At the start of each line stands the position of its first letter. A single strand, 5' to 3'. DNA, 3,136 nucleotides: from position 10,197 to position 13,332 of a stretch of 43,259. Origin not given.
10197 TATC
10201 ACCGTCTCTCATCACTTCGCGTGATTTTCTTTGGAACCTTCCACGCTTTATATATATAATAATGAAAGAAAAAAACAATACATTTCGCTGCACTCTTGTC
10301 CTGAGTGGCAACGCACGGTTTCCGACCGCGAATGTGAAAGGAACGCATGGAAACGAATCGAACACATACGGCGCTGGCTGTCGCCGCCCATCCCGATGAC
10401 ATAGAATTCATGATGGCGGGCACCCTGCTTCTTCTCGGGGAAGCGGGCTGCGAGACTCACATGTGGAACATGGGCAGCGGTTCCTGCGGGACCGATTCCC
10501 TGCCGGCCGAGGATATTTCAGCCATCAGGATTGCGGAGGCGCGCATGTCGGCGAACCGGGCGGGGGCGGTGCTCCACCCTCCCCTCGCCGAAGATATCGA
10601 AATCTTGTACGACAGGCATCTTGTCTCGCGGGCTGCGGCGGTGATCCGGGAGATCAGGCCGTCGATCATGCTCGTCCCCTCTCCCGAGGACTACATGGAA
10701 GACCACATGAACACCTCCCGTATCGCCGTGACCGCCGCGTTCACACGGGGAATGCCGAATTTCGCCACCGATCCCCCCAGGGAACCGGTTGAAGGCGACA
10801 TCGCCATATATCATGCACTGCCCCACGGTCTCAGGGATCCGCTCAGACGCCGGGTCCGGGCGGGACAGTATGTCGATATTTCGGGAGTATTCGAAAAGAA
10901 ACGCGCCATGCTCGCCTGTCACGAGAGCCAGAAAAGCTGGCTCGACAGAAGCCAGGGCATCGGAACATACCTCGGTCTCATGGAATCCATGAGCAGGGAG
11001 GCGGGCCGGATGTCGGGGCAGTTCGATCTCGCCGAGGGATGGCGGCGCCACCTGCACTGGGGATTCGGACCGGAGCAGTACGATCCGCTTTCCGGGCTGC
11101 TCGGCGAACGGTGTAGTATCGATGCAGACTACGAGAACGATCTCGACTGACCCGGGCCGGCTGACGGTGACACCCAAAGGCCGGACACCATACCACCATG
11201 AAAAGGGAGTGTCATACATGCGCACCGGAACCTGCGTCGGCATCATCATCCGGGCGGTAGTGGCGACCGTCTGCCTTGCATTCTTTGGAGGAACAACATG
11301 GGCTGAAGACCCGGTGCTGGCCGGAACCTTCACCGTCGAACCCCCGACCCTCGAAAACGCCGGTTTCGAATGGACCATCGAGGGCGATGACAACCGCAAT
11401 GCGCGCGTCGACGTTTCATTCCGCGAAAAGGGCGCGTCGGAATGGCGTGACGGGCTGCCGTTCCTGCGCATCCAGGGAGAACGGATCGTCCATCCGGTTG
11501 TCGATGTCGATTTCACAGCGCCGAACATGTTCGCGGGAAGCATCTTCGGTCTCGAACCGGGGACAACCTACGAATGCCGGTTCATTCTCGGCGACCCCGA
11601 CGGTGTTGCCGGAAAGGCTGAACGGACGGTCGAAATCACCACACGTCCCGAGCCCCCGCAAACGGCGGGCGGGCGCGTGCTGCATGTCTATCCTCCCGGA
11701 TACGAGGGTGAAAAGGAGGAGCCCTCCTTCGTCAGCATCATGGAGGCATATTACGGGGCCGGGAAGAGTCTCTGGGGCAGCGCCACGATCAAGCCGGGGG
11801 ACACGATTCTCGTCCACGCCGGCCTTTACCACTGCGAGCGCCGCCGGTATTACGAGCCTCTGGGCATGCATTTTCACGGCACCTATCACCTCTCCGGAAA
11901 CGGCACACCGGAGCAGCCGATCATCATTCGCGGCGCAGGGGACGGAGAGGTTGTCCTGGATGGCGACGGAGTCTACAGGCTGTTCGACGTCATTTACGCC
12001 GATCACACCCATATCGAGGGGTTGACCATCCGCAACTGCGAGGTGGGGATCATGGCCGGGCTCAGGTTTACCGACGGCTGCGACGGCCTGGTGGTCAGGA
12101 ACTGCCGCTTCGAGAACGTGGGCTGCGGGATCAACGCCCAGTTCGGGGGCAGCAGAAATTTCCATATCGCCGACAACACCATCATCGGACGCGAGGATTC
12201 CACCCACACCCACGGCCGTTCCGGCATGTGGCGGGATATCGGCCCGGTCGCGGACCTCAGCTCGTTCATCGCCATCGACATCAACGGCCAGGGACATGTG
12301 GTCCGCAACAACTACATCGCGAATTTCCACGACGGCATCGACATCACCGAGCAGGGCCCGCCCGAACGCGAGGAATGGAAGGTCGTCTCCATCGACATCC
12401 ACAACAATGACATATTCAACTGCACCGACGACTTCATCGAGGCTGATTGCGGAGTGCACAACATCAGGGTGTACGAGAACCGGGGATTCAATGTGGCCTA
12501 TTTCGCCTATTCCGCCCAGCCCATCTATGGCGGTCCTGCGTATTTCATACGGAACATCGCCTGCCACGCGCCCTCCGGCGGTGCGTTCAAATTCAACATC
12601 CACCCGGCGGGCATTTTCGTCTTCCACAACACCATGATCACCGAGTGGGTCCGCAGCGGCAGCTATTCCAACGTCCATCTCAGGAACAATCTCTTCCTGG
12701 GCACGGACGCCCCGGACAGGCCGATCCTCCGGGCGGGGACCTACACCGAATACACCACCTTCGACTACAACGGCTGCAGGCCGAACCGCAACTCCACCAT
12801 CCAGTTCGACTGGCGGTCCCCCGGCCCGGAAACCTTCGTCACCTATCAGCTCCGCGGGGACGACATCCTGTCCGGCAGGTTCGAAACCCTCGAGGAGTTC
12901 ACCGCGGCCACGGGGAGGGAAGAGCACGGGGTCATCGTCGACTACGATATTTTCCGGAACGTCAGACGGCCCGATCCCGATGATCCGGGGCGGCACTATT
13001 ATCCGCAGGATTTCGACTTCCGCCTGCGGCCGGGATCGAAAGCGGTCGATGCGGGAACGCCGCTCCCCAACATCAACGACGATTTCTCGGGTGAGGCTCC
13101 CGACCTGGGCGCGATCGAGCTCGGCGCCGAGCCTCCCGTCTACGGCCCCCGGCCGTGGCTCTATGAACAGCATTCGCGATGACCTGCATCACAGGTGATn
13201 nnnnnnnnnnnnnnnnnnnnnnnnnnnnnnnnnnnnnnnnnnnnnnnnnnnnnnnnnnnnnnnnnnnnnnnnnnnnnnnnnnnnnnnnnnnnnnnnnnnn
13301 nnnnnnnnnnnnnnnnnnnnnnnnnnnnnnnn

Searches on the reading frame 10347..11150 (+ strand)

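Call 7: search_protein_families(library=pfam, proteins=[window:10347-11150:+], max_evalue=0.001)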
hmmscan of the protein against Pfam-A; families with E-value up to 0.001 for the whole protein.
window:10347-11150:+ (267 aa): 1 family
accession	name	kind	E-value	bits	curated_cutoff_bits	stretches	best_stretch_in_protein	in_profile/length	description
PF02585.22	PIG-L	-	1.6e-19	71.2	28.2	1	10-130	1-128/129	GlcNAc-PI de-N-acetylase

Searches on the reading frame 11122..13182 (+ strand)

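Call 7: search_protein_families(library=pfam, proteins=[window:11122-13182:+], max_evalue=0.001)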
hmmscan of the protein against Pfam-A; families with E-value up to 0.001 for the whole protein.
window:11122-13182:+ (686 aa): 1 family
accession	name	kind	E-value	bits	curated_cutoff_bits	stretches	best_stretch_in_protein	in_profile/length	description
PF13229.12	Beta_helix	-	3e-06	27.4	25.9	1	292-358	76-138/158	Right handed beta helix region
